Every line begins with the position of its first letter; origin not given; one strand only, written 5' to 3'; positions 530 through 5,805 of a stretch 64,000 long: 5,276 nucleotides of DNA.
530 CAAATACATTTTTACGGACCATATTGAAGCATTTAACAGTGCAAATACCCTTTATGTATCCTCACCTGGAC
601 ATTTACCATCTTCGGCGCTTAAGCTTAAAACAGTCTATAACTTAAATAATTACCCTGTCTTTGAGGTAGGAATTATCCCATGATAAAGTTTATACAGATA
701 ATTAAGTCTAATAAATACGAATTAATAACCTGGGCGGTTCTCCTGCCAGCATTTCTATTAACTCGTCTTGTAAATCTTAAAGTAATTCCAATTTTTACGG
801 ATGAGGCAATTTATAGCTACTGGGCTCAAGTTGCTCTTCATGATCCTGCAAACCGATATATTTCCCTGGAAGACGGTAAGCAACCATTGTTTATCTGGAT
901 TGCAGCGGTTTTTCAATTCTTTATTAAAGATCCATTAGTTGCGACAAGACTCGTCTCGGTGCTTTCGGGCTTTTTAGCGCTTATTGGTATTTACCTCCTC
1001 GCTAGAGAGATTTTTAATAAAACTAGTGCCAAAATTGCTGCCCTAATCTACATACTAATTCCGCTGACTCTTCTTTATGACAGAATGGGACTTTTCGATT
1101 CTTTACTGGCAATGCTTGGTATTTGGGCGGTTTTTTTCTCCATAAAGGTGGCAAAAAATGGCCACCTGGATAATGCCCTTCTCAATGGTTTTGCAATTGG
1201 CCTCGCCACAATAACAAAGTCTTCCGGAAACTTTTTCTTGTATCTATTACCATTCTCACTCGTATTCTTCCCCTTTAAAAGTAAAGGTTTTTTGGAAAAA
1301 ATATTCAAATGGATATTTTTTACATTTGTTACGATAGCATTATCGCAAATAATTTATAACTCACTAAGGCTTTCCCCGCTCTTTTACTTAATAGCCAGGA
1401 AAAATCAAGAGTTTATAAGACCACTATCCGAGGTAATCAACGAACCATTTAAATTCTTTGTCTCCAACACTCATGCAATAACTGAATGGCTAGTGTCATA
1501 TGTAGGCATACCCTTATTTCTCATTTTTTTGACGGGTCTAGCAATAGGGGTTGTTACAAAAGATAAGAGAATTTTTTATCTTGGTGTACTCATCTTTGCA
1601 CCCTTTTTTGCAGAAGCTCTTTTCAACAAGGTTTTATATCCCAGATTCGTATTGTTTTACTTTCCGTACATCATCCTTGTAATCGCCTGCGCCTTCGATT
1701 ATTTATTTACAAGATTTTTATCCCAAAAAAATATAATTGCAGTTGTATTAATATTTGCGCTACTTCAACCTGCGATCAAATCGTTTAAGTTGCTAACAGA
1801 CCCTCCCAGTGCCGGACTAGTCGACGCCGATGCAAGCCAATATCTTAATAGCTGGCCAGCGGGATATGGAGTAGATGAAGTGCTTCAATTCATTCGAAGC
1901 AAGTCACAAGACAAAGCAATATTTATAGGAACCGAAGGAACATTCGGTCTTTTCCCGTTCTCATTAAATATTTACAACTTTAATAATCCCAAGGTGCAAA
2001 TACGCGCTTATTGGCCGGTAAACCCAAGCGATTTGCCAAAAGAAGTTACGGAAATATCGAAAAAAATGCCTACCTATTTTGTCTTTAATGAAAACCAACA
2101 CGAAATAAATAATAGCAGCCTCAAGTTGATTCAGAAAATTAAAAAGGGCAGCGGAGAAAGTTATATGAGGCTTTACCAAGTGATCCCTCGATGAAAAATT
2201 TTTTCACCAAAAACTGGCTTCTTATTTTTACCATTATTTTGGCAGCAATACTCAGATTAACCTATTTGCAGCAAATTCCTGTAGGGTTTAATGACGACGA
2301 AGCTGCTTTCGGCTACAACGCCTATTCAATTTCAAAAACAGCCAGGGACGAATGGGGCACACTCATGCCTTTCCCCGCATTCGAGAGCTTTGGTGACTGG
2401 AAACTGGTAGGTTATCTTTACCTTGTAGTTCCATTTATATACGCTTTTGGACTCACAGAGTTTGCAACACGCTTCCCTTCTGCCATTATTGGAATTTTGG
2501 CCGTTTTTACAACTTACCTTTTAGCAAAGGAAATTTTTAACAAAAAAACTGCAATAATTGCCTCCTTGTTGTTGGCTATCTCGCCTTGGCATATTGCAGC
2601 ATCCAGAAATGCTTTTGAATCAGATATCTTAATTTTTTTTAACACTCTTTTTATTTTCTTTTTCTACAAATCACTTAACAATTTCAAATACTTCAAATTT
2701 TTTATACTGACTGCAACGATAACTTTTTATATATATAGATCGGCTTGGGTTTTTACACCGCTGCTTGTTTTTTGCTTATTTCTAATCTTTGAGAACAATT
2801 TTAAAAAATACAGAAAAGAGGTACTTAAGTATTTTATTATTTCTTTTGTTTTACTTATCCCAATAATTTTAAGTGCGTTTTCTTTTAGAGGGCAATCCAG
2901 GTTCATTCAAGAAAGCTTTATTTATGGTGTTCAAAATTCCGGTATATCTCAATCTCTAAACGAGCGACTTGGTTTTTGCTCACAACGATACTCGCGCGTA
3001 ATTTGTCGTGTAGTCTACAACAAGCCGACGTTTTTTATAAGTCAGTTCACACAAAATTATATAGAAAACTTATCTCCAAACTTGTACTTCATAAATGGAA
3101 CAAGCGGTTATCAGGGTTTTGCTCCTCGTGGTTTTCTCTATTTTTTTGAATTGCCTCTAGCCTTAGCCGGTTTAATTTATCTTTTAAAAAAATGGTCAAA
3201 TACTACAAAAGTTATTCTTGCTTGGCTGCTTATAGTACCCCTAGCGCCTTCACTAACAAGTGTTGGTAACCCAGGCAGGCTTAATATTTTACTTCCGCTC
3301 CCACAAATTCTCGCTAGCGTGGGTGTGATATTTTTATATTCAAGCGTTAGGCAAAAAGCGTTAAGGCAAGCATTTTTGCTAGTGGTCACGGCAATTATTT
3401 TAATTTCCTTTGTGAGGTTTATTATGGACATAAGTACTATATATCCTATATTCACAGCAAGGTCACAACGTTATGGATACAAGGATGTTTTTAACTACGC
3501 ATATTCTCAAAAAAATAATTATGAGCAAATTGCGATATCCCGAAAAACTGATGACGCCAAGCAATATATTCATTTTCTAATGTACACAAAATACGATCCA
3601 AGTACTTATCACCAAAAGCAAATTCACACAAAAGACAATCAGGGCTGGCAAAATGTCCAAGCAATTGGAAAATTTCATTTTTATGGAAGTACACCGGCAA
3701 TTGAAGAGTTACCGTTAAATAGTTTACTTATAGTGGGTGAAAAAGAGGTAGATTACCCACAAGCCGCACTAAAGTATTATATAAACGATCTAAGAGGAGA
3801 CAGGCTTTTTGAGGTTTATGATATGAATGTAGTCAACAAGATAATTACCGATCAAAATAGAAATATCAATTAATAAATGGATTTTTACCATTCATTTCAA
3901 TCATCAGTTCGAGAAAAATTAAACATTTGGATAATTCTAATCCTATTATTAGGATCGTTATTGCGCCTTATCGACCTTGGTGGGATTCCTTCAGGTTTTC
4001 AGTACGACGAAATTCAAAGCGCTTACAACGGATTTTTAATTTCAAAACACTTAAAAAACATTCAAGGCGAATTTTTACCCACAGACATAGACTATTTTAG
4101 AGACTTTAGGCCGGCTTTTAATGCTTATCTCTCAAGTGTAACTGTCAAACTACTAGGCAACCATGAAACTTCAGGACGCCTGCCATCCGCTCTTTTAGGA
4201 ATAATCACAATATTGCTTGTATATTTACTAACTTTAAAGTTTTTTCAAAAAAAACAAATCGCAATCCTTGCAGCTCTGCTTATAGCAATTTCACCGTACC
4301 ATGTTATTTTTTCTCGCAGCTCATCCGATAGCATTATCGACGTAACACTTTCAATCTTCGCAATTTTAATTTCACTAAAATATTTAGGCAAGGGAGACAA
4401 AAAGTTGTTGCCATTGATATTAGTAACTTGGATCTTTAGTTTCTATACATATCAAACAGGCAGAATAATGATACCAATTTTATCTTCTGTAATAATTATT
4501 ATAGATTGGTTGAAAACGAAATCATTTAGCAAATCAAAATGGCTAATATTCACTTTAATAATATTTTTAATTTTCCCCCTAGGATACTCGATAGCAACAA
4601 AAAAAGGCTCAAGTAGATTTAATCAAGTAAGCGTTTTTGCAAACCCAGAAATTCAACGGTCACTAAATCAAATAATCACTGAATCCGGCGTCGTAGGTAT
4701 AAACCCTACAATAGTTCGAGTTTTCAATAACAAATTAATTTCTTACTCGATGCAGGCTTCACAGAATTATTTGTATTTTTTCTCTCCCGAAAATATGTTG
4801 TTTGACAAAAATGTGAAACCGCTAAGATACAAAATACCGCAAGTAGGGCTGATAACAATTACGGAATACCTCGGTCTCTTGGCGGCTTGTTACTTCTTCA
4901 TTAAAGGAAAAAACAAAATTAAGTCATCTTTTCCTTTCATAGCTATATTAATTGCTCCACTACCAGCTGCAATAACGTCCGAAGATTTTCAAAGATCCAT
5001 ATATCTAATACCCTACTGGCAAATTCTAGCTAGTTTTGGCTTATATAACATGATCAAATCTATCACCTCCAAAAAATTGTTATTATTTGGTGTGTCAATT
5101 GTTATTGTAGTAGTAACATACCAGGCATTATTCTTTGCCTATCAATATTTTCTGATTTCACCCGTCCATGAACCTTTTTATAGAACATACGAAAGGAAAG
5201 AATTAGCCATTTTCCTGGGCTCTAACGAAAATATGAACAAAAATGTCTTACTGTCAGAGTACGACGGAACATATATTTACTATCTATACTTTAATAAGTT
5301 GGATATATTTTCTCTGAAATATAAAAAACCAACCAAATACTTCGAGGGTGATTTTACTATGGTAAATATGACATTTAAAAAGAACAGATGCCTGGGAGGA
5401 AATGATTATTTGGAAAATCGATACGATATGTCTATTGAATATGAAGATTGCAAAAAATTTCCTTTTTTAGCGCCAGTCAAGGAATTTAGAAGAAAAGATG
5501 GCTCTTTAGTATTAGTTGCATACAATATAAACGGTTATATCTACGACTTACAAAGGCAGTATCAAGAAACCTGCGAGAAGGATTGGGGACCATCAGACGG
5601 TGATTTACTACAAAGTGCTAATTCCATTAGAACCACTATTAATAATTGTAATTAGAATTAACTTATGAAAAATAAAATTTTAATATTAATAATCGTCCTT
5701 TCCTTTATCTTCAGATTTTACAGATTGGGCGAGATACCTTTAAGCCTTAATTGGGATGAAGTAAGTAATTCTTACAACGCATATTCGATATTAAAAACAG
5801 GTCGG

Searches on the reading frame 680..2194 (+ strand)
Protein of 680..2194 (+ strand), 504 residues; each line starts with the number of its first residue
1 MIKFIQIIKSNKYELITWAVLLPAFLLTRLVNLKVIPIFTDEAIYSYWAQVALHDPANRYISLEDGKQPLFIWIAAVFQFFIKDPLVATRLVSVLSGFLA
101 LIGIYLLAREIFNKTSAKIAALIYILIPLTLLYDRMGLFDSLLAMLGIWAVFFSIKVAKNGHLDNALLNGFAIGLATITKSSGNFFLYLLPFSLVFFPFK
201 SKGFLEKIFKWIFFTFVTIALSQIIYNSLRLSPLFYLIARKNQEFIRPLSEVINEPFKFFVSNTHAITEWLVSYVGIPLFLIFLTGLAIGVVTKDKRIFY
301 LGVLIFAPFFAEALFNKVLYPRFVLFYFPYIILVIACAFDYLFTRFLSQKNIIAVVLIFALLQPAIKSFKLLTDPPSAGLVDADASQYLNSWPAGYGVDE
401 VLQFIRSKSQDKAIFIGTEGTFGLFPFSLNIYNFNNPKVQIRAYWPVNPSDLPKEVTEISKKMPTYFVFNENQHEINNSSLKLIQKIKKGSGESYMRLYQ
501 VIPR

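Call 44: search_protein_families(library=pfam, proteins=[window:680-2194:+], max_evalue=0.01)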
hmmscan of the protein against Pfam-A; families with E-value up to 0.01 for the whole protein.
window:680-2194:+ (504 aa): 1 family
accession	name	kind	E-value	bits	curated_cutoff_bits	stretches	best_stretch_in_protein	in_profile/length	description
PF13231.12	PMT_2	-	6.4e-15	56.2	26.1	1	69-222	4-155/160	Dolichyl-phosphate-mannose-protein mannosyltransferase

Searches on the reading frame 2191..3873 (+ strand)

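Call 44: search_protein_families(library=pfam, proteins=[window:2191-3873:+], max_evalue=0.01)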
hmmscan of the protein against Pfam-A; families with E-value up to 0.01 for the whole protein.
window:2191-3873:+ (560 aa): 3 families
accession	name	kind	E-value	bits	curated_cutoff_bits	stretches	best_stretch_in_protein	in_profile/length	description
PF13231.12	PMT_2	-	5.5e-11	43.4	26.1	1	82-224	13-156/160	Dolichyl-phosphate-mannose-protein mannosyltransferase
PF02516.20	STT3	-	1.4e-05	25.3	24.5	1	76-240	82-250/405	Oligosaccharyl transferase STT3, N-terminal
PF02366.24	PMT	-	3.2e-05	24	22.7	1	82-226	74-231/245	Dolichyl-phosphate-mannose-protein mannosyltransferase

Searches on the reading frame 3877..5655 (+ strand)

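Call 44: search_protein_families(library=pfam, proteins=[window:3877-5655:+], max_evalue=0.01)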
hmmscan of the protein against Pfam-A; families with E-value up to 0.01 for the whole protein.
window:3877-5655:+ (592 aa): 1 family
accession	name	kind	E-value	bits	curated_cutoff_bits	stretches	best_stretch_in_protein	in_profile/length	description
PF13231.12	PMT_2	-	1.4e-14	55.1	26.1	1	79-234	3-156/160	Dolichyl-phosphate-mannose-protein mannosyltransferase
